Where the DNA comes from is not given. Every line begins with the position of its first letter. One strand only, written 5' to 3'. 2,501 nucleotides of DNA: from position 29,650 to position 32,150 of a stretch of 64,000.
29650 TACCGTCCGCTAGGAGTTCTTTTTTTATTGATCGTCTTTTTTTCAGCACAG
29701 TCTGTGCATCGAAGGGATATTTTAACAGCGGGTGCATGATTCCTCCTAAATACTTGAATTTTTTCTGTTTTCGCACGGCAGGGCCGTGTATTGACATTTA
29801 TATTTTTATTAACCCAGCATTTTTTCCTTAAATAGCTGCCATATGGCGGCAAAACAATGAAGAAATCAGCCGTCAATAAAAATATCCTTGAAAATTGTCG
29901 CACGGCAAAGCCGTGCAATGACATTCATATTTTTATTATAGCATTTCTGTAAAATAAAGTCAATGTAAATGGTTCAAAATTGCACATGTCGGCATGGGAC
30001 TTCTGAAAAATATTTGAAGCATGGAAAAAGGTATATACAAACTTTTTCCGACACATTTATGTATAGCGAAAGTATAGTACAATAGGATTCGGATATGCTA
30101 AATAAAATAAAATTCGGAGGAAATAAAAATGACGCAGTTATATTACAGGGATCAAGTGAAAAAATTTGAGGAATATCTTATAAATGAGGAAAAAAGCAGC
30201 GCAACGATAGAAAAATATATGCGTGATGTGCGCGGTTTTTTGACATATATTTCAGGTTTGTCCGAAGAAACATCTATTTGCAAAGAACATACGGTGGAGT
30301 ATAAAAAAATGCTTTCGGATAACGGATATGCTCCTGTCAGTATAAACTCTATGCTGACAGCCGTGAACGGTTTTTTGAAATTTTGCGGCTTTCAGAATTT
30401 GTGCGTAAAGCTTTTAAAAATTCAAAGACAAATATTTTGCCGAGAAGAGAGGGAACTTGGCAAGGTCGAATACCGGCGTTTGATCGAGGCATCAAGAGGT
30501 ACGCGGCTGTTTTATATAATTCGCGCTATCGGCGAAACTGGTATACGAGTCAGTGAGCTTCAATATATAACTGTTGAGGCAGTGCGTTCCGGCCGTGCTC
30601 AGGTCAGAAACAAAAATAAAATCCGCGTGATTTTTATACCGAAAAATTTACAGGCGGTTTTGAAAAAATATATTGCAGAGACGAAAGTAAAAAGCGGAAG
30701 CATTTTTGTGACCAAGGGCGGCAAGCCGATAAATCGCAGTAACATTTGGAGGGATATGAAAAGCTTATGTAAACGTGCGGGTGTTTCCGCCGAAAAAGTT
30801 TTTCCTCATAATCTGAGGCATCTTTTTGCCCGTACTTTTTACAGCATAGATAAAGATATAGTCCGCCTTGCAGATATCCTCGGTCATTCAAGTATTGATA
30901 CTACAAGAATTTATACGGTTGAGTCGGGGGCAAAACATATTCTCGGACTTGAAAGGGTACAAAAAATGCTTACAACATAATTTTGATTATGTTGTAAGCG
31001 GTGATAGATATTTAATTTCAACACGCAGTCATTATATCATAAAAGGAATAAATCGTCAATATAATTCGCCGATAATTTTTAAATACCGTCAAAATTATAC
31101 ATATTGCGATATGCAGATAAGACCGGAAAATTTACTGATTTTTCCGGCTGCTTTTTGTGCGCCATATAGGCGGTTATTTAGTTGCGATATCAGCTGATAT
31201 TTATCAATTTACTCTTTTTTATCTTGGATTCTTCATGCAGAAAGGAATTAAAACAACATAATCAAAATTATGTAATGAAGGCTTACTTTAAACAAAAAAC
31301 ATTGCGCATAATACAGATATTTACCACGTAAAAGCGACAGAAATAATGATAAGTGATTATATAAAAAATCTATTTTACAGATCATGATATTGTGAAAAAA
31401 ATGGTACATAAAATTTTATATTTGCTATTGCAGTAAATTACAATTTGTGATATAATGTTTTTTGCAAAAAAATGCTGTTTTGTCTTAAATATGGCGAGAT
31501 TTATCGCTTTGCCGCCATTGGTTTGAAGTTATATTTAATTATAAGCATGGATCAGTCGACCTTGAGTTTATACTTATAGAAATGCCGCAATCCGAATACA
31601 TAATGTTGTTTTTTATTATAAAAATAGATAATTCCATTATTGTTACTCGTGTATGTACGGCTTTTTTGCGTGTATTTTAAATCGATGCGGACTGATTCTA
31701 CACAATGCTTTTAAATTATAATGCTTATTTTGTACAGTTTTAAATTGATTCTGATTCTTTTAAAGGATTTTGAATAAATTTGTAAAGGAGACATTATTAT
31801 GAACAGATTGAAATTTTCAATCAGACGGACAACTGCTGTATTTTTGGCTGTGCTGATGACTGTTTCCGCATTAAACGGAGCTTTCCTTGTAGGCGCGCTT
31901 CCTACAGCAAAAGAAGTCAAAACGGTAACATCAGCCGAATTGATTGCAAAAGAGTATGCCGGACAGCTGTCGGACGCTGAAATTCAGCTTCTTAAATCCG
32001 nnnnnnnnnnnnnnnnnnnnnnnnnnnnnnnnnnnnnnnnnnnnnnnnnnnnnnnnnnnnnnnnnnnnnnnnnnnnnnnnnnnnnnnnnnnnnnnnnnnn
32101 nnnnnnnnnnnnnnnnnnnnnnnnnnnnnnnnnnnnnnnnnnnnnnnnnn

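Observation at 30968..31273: Candidate invertible promoter switch between a tyrosine recombinase gene and the 2524-aa surface protein gene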

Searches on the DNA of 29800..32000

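Call 42: search_rna_families(source=window, start=29800, end=32000, threshold=evalue, max_evalue=1)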
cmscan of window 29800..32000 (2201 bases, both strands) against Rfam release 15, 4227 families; matches with E-value up to 1: 3.
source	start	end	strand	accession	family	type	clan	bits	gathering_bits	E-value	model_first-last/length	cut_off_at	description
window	30948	31027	-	RF00015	U4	Gene; snRNA; splicing;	CL00007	25.4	46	0.0036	56-138/138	no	U4 spliceosomal RNA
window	31199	31239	-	RF00382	DnaX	Cis-reg; frameshift_element;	-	24.1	35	0.017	1-65/65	no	DnaX ribosomal frameshifting element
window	31680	31756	+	RF00281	SNORD47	Gene; snRNA; snoRNA; CD-box;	-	21.2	50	0.81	1-77/77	no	Small nucleolar RNA SNORD47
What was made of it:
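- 31274..31798 (+): 526-nt leader to the giant gene. It holds a possible fixed extended -10 promoter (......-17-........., 31428-31456) and a possible dead site (31597-31612). No Rfam family (call 42).
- Tried and rejected: Only chance-level Rfam matches appeared (call 42).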
